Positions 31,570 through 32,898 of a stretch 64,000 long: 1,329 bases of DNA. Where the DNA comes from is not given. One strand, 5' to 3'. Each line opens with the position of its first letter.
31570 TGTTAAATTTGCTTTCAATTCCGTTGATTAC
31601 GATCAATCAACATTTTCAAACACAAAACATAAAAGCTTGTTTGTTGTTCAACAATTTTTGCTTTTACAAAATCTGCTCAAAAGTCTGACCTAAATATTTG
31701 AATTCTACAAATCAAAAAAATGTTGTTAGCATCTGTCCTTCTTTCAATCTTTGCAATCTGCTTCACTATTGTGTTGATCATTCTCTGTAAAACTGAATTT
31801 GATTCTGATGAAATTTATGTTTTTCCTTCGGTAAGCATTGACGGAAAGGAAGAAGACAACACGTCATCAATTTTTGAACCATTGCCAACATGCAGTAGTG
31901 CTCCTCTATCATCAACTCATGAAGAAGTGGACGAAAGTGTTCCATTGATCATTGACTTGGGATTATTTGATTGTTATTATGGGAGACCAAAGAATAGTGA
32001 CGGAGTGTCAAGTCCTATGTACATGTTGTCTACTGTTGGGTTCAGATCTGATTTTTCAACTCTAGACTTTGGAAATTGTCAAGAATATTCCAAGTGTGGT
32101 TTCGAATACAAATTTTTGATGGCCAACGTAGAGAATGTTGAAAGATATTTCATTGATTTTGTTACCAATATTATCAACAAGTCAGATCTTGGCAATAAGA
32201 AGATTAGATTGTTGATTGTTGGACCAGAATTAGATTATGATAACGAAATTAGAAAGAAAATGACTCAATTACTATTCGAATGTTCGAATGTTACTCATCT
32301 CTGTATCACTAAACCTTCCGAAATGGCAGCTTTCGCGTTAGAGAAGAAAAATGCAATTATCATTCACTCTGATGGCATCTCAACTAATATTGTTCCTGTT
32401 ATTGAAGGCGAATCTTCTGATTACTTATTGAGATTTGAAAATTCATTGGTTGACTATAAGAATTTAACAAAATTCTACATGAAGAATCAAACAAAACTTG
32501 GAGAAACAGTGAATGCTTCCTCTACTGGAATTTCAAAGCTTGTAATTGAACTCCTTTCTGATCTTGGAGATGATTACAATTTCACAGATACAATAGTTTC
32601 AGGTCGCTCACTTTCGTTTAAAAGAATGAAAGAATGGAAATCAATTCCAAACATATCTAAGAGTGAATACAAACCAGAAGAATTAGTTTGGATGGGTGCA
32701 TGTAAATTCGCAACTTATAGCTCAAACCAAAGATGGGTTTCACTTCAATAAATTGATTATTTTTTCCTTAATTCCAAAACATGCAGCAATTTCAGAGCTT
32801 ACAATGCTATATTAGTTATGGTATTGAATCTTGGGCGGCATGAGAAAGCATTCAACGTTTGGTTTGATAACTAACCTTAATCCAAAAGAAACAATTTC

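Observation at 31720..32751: Membrane-anchored minimal actin-fold protein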

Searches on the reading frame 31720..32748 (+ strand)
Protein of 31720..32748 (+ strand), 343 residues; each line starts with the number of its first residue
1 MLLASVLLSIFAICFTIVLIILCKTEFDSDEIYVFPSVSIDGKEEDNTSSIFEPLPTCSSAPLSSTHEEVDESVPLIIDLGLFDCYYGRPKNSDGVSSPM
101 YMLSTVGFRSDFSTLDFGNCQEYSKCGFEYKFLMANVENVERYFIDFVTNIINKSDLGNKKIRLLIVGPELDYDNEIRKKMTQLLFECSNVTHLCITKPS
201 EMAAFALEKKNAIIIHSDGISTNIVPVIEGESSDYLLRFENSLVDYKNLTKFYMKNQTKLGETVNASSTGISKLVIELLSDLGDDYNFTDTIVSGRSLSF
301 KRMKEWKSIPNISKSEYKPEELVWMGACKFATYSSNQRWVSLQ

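Call 3: search_protein_families(library=pfam, proteins=[window:31720-32748:+], max_evalue=1)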
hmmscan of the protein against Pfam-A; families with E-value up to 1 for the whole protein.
window:31720-32748:+ (343 aa): 1 family
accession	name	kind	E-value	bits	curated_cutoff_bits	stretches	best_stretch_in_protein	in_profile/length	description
PF00022.25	Actin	-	1e-06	28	27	1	159-230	92-162/410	Actin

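Call 4: search_solved_structures(query=window:31720-32748:+, max_evalue=10, show_alignments=3)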
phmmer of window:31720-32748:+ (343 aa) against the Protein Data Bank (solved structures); distinct sequences matched with E-value up to 10: 125 (the best 60 are shown).
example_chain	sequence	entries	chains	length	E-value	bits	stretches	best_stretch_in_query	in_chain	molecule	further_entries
9y6s_6l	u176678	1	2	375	4.5e-05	25.8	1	175-268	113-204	Actin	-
8c47_A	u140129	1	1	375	6.5e-05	25.3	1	175-268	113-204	Actin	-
7q8b_A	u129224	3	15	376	6.5e-05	25.3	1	175-268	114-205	Actin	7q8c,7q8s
4pl7_A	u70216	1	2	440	0.00028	23.2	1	176-269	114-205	Actin,Thymosin beta-4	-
7zvw_B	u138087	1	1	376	0.00041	22.7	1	176-269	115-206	Actin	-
8gsw_A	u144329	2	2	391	0.0005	22.4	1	176-279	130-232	Actin, alpha cardiac muscle 1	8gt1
9e5c_6f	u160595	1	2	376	0.00062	22.1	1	175-269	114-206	Actin A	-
3w3d_A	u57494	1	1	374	0.00071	21.9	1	177-279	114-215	Actin, gamma-enteric smooth muscle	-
5nog_A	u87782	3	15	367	0.00071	21.9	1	177-279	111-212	Cardiac muscle alpha actin 1 | Actin, alpha skeletal muscle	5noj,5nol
8j07_d5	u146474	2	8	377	0.00071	21.9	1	177-279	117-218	ACTA2 | Actin, aortic smooth muscle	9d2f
8zbk_B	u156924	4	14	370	0.00072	21.9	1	177-279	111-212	Actin, alpha cardiac muscle 1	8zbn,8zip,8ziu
8zb7_B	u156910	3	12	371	0.00072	21.9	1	177-279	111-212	Actin, alpha cardiac muscle 1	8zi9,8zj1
9bpm_A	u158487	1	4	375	0.00073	21.9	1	177-279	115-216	Actin, alpha cardiac muscle 1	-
8q4g_A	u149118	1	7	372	0.00073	21.9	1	177-279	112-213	Actin, alpha cardiac muscle 1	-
9b3q_A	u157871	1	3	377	0.00074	21.9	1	177-279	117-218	Actin, alpha cardiac muscle 1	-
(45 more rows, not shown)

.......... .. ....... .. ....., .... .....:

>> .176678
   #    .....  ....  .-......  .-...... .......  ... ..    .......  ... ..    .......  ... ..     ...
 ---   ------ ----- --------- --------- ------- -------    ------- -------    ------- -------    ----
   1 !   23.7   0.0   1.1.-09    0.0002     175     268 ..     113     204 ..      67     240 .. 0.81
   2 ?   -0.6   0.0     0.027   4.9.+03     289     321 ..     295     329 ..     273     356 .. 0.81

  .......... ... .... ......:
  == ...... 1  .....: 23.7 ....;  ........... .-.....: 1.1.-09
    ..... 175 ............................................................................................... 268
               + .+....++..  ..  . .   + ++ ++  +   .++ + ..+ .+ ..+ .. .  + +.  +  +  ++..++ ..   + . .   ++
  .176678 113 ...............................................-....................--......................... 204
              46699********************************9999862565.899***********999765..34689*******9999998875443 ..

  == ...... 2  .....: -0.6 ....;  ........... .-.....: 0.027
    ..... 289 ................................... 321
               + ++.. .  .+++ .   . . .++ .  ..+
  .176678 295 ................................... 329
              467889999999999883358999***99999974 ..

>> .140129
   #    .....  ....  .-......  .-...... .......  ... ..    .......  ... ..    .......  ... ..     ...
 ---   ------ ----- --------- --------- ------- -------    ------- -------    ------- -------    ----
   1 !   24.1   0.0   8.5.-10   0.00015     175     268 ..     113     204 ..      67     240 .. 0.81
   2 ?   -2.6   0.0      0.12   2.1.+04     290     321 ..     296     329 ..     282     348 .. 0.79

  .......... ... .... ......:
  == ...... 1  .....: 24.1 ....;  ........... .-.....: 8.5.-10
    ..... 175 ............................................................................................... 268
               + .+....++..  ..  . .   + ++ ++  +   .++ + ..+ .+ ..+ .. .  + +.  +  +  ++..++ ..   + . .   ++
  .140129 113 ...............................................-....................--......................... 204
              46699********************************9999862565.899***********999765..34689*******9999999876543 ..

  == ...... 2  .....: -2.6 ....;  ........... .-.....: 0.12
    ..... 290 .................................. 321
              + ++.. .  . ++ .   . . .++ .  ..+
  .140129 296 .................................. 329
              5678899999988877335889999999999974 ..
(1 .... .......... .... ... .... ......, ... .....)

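Call 5: find_homologous_proteins(query=window:31720-32748:+, max_evalue=0.001)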
Query window:31720-32748:+ (343 aa): 1 proteins with E <= 0.001 among 1329 candidates.
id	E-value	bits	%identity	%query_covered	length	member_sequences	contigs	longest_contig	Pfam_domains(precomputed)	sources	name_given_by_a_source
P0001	3.5e-223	758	99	100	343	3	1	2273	PF00022.26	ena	-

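Call 6: find_encoding_contigs(protein=P0001, flank=10000)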
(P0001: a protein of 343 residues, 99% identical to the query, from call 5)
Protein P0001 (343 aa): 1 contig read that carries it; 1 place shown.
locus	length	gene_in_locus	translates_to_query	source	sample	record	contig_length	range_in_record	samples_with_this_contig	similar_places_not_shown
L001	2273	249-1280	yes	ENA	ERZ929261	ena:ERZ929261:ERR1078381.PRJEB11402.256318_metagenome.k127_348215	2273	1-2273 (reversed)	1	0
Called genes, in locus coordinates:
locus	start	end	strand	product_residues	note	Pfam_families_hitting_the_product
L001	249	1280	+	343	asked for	PF00022:Actin (weak)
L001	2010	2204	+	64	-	-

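Call 18: predict_structure(protein=window:31720-32748:+)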
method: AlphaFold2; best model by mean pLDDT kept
length: 343 residues; sequences in the alignment: 1
mean_pLDDT: 35.1   pTM: 0.24
mean pLDDT of the five models: 35.1, 31.7, 30.5, 30.2, 29.8
residues with pLDDT >= 90: 10; 70-90: 11; 50-70: 7; < 50: 315
segments of 3 or more residues with pLDDT < 50: 24-146, 152-343
pLDDT, mean of each block of 10 residues (from residue 1): 90 86 44 25 30 28 27 23 27 30 29 29 27 37 47 44 40 46 47 39 33 32 31 26 29 31 29 31 28 22 26 32 27 26 22
secondary structure, 60 per line:
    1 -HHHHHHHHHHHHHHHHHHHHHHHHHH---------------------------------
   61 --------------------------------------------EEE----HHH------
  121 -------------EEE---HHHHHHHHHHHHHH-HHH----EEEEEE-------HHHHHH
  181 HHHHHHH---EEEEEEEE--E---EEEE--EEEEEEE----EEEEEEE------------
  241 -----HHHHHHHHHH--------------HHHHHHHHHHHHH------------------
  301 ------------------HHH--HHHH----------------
elements in order: H2-27 E105-107 E134-136 H140-153 E162-167 H175-187 E191-198 E205-208 E211-217 E222-228 H246-255 H270-282 H324-327

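Call 19: search_protein_representatives(protein=window:31720-32748:+)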
Query: 343 residues. Proteins with E-value up to 0.001 (for the whole library): 5; up to 1e-10: 1; up to 1e-30: 1. The best 5 are listed.
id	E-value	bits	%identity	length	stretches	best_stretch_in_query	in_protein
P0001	1.1e-223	757.5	99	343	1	1-343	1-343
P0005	1.6e-05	40.5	34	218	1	134-255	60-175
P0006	1.8e-05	40.3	38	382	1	138-267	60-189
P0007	2.0e-04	36.9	28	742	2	162-233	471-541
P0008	2.9e-04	36.4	32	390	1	172-267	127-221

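Call 22: find_encoding_contigs(protein=P0003, flank=10000)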
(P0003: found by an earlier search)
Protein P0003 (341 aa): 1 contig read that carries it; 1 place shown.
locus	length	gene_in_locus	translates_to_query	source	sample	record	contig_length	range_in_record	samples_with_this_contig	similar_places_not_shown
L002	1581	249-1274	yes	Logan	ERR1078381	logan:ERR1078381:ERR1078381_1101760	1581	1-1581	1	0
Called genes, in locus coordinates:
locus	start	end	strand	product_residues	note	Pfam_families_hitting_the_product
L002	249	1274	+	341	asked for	PF00022:Actin (weak)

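Call 26: list_cluster_members(proteins=[P0005, P0006, P0007, P0008])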
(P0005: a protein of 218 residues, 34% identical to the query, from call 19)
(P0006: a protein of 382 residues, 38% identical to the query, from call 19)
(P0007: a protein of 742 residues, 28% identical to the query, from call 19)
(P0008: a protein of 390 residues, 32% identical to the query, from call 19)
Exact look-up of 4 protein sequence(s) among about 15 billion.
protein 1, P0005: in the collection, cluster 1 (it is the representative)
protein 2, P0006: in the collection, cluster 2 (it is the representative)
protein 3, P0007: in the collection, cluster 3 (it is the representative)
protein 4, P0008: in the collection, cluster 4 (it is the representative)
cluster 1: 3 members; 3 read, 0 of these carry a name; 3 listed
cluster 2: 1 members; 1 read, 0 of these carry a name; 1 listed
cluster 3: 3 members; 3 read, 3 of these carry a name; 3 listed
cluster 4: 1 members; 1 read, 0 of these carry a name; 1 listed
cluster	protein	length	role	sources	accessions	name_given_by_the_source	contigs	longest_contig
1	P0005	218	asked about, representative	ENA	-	-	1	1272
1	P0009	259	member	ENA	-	-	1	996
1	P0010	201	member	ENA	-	-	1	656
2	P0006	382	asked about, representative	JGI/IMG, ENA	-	-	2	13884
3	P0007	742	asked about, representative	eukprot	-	maker-scaffold_13-snap-gene-3.58-mRNA-1 protein AED:0.01 eAED:0.03 QI:0/0/0/1/0/0/3/0/742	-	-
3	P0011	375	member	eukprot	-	snap_masked-scaffold_13-processed-gene-3.21-mRNA-1 protein AED:0.28 eAED:0.28 ...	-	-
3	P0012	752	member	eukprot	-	maker-scaffold_13-snap-gene-2.3-mRNA-1 protein AED:0.03 eAED:0.03 QI:0/0/0/1/0/0/2/0/752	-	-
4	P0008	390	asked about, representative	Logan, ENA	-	-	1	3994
